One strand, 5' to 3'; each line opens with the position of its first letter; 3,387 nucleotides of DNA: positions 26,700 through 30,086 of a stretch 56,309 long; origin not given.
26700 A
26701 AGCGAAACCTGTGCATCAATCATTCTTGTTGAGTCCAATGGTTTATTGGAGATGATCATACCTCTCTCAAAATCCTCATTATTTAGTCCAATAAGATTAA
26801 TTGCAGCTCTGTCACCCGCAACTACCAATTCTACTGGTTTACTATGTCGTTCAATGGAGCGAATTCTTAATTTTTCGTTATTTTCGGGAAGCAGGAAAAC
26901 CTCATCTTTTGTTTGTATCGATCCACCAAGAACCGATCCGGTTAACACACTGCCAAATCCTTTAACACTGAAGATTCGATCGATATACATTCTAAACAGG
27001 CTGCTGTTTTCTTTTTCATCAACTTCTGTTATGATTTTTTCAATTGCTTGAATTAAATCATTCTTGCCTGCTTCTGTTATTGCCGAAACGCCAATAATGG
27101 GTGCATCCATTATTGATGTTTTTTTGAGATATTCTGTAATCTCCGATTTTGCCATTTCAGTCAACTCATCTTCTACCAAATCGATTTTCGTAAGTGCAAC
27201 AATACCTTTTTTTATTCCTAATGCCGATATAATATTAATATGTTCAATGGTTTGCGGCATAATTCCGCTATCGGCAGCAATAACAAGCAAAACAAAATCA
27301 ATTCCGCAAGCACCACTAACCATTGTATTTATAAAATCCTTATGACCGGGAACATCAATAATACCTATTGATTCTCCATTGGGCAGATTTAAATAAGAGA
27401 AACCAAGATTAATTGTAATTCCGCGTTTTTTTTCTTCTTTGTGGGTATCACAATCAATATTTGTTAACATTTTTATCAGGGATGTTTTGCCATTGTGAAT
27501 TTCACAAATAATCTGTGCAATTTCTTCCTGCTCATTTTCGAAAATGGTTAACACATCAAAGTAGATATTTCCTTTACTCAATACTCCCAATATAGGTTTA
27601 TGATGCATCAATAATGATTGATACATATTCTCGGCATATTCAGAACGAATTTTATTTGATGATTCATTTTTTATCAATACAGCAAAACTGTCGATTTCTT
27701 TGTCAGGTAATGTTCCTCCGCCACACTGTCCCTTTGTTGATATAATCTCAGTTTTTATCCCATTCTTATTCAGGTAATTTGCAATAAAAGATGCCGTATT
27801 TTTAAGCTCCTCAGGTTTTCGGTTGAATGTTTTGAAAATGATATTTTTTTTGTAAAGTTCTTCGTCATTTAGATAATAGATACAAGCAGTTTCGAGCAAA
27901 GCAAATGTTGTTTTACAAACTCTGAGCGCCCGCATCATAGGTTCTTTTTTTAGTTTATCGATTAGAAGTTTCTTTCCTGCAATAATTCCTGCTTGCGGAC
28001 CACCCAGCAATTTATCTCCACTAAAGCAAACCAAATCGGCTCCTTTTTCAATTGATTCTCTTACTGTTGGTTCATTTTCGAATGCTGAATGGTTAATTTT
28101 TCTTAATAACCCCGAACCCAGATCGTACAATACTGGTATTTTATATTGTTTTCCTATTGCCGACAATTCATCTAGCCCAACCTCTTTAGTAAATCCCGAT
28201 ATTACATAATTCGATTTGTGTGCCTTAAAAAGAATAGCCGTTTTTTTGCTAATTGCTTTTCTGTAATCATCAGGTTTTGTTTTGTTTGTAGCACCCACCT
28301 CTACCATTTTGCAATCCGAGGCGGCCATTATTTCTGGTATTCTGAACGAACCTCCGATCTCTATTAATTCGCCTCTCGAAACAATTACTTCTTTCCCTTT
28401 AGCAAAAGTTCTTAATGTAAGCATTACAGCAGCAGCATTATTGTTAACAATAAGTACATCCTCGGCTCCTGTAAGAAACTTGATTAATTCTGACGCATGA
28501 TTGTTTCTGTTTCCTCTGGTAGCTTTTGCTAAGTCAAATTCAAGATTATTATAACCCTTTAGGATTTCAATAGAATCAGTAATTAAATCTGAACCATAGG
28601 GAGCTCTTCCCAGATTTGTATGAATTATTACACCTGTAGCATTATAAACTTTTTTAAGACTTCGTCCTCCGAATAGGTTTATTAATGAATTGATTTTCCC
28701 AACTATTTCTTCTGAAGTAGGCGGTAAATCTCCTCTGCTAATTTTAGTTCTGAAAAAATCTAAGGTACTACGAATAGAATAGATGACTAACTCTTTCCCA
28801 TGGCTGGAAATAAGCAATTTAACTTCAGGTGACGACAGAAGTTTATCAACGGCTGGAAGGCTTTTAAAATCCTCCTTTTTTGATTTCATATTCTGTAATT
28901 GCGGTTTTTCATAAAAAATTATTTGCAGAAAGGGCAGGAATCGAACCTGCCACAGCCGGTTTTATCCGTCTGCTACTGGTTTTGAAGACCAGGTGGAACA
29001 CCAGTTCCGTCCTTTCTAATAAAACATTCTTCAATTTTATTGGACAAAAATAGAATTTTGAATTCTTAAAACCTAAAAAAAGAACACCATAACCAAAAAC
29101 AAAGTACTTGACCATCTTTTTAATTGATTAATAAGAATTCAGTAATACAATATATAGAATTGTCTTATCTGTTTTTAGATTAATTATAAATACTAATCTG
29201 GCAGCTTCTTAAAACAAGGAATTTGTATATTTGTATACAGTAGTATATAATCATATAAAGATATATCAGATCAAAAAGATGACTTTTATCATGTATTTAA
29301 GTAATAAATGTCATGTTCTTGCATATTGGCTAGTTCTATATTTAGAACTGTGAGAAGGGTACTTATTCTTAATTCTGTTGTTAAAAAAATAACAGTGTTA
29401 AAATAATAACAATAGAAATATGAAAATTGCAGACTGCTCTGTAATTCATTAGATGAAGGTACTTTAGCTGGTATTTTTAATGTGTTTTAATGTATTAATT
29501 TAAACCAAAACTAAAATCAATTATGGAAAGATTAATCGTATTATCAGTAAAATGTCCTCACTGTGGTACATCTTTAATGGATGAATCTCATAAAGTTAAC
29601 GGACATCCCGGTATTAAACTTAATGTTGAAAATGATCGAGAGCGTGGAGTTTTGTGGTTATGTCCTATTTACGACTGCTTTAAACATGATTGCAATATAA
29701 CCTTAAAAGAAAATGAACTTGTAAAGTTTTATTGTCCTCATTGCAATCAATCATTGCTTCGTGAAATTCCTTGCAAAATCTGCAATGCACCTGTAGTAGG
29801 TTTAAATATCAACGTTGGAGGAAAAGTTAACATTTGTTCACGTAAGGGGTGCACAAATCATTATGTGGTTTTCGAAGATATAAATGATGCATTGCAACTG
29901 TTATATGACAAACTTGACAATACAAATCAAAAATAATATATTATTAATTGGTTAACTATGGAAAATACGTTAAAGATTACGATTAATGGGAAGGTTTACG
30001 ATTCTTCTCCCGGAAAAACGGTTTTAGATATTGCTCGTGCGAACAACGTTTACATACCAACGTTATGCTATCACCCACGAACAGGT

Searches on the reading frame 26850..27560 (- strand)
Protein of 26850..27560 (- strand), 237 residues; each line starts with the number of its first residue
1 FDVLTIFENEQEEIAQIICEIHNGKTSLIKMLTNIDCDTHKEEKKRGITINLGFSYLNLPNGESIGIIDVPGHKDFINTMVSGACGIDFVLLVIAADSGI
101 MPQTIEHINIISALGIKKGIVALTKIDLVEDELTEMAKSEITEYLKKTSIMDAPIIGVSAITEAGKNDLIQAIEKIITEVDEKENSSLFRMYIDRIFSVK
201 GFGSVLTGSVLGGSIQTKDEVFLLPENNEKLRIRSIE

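Call 57: search_solved_structures(query=window:26850-27560:-, max_evalue=1e-10, show_alignments=2)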
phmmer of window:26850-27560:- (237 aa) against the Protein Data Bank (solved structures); distinct sequences matched with E-value up to 1e-10: 125 (the best 60 are shown).
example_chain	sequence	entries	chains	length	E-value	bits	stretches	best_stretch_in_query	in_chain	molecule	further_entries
4zu9_A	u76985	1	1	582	1.6e-48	168.6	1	21-225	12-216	Elongation factor SelB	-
5lzb_z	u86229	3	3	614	4.6e-42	147.5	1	20-236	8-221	Selenocysteine-specific elongation factor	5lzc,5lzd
1s0u_A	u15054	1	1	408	1.6e-29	106.5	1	65-215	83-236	Translation initiation factor 2 gamma subunit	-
7vmx_B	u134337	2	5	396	1.8e-28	103.1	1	36-223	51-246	Elongation factor Tu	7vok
2d74_A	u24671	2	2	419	1.2e-27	100.3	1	65-225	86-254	Translation initiation factor 2 gamma subunit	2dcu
8v9l_x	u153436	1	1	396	1.4e-27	100.1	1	36-224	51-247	Elongation factor Tu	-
4ac9_A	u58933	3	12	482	2e-27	99.6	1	18-236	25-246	MJ0495-LIKE PROTEIN | TRANSLATION ELONGATION FACTOR SELB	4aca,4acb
1kk0_A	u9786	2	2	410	2.8e-27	99.2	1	65-216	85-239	eIF2gamma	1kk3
3wy9_A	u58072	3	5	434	6.1e-27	98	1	38-225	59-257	Elongation factor 1-alpha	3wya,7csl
1kjz_A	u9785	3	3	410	7.1e-27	97.8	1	65-225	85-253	eIF2gamma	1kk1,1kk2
6i8r_A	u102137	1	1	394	2.2e-26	96.2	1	37-224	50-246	Elongation Factor Tu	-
6htw_H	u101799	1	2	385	6.1e-26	94.8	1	37-224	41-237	Elongation Factor Tu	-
6mij_A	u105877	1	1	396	8.9e-26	94.2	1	37-224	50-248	Elongation factor Tu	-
8rd8_H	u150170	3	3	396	1.9e-25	93.2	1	37-224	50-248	Elongation factor Tu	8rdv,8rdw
7bbn_A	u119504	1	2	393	2.1e-25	93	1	37-223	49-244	Elongation Factor Tu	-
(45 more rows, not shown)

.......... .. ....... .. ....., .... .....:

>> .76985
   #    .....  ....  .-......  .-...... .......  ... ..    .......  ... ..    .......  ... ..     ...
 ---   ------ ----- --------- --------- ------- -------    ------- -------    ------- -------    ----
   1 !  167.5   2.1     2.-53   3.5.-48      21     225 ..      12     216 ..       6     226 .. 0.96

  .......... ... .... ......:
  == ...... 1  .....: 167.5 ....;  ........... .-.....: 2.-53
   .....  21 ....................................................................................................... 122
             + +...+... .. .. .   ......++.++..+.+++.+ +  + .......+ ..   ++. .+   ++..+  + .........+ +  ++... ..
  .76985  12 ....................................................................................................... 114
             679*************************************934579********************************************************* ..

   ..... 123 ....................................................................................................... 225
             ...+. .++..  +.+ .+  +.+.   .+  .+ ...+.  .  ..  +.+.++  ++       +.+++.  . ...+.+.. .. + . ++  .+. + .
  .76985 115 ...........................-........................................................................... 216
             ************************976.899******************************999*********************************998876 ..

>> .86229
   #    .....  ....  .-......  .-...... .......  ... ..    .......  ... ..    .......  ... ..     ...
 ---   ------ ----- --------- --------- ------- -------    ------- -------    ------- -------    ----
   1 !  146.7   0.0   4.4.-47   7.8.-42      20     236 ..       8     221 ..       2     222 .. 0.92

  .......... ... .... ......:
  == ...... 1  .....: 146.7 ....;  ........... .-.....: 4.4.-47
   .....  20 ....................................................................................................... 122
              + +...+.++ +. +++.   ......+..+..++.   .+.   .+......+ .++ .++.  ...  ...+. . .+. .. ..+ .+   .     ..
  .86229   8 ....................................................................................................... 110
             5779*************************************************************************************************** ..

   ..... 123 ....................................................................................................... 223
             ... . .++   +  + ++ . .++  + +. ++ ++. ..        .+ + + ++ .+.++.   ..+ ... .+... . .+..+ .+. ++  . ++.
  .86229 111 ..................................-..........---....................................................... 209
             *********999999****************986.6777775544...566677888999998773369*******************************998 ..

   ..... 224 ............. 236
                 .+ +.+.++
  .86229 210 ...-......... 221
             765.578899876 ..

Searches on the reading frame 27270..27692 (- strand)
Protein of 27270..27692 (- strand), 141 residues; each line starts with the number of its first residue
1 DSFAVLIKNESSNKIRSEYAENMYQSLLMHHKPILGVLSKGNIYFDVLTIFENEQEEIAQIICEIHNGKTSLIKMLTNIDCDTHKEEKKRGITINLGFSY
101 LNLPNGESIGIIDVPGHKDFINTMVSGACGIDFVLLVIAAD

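Call 51: find_homologous_proteins(query=window:27270-27692:-, max_evalue=0.00001)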
Query window:27270-27692:- (141 aa): 130 proteins with E <= 0.00001 among 147 candidates; the best 120 are listed.
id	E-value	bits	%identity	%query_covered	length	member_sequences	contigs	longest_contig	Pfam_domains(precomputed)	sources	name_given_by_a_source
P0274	3.4e-37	145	90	55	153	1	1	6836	PF01926.30,PF00009.34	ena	-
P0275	1.7e-35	140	84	55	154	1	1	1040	PF01926.30,PF00009.34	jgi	jgi:selenocysteine-specific elongation factor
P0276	4.6e-35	138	85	55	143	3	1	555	PF01926.30,PF00009.34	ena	-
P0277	6.7e-34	134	82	55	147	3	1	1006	PF01926.30,PF00009.34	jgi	-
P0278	1.2e-33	134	72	63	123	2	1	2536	PF00009.34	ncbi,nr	ncbi:MAG: 50S ribosome-binding GTPase, partial [Ignavibacteriaceae bacterium]|nr:50S ribosome-bindin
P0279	3.5e-33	132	76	55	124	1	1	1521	PF01926.30,PF00009.34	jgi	jgi:selenocysteine-specific elongation factor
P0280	7.7e-33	131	76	55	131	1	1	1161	PF01926.30,PF00009.34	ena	-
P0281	1.5e-32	130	77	55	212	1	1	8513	PF01926.30,PF00009.34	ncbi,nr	ncbi:MAG: GTP-binding protein, partial [Candidatus Cloacimonetes bacterium]|nr:GTP-binding protein [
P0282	2.4e-32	129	79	55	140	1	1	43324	PF01926.30,PF00009.34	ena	-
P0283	6.4e-32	128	77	55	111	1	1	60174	PF01926.30,PF00009.34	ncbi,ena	-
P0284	7.1e-32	128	79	55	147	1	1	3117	PF01926.30,PF00009.34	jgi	-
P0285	1.1e-31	127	79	55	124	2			PF01926.30,PF00009.34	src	-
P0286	1.6e-31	127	66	65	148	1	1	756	PF01926.30,PF00009.34,PF10662.16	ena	-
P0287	2.5e-31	126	79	55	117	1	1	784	PF01926.30,PF00009.34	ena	-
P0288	3.0e-31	126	78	55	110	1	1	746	PF01926.30,PF00009.34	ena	-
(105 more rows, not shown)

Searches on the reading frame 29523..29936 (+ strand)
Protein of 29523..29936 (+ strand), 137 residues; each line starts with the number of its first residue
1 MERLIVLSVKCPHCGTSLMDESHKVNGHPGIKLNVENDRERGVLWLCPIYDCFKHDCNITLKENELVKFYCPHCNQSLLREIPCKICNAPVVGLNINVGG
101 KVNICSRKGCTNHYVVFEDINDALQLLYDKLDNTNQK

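Call 49: find_encoding_contigs(protein=window:29523-29936:+, flank=5000, max_places=10)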
Protein window:29523-29936:+ (137 aa): 6 contigs read that carry it; 6 places shown.
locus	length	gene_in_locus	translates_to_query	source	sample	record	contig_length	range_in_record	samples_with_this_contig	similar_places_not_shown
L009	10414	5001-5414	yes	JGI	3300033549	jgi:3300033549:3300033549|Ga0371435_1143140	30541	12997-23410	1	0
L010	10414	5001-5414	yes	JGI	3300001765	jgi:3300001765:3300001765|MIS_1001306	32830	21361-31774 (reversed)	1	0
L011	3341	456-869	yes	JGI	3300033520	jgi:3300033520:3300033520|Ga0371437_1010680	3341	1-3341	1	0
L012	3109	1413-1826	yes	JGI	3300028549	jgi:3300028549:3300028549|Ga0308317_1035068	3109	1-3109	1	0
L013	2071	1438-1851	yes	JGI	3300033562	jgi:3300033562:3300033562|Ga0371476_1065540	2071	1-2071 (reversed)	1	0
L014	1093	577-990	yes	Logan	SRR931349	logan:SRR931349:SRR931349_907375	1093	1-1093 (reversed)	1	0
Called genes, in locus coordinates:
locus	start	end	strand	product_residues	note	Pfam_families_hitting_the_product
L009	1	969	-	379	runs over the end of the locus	PF00155:Aminotran_1_2, PF00266:Aminotran_5, PF01053:Cys_Met_Meta_PP, PF01212:Beta_elim_lyase (weak), PF01041:DegT_DnrJ_EryC1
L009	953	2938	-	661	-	PF00009:GTP_EFTU, PF01926:MMR_HSR1 (faint), PF03144:GTP_EFTU_D2, PF25461:Beta-barrel_SelB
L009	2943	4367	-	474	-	PF12390:Se-cys_synth_N (weak), PF03841:SelA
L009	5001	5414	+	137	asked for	-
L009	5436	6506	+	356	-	PF00111:Fer2 (weak), PF13510:Fer2_4, PF10588:NADH-G_4Fe-4S_3, PF14697:Fer4_21, PF12838:Fer4_7, PF13187:Fer4_9, PF04879:Molybdop_Fe4S4, PF00384:Molybdopterin, +5 more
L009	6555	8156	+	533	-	PF00384:Molybdopterin, PF01568:Molydop_binding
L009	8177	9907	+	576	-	PF01257:2Fe-2S_thioredx, PF01512:Complex1_51K, PF10531:SLBB, PF22461:SLBB_2, PF10589:NADH_4Fe-4S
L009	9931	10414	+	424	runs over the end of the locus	PF07690:MFS_1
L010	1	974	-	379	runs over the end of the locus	PF00155:Aminotran_1_2, PF00266:Aminotran_5, PF01053:Cys_Met_Meta_PP, PF01212:Beta_elim_lyase (weak), PF01041:DegT_DnrJ_EryC1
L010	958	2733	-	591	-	PF00009:GTP_EFTU, PF03144:GTP_EFTU_D2, PF25461:Beta-barrel_SelB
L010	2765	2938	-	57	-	PF00009:GTP_EFTU (weak)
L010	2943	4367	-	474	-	PF12390:Se-cys_synth_N (weak), PF03841:SelA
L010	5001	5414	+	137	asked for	-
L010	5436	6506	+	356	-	PF00111:Fer2 (weak), PF13510:Fer2_4, PF10588:NADH-G_4Fe-4S_3, PF14697:Fer4_21, PF12838:Fer4_7, PF13187:Fer4_9, PF04879:Molybdop_Fe4S4, PF00384:Molybdopterin, +5 more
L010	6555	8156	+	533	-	PF00384:Molybdopterin, PF01568:Molydop_binding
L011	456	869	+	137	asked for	-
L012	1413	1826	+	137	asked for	-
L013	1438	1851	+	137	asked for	-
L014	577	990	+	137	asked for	-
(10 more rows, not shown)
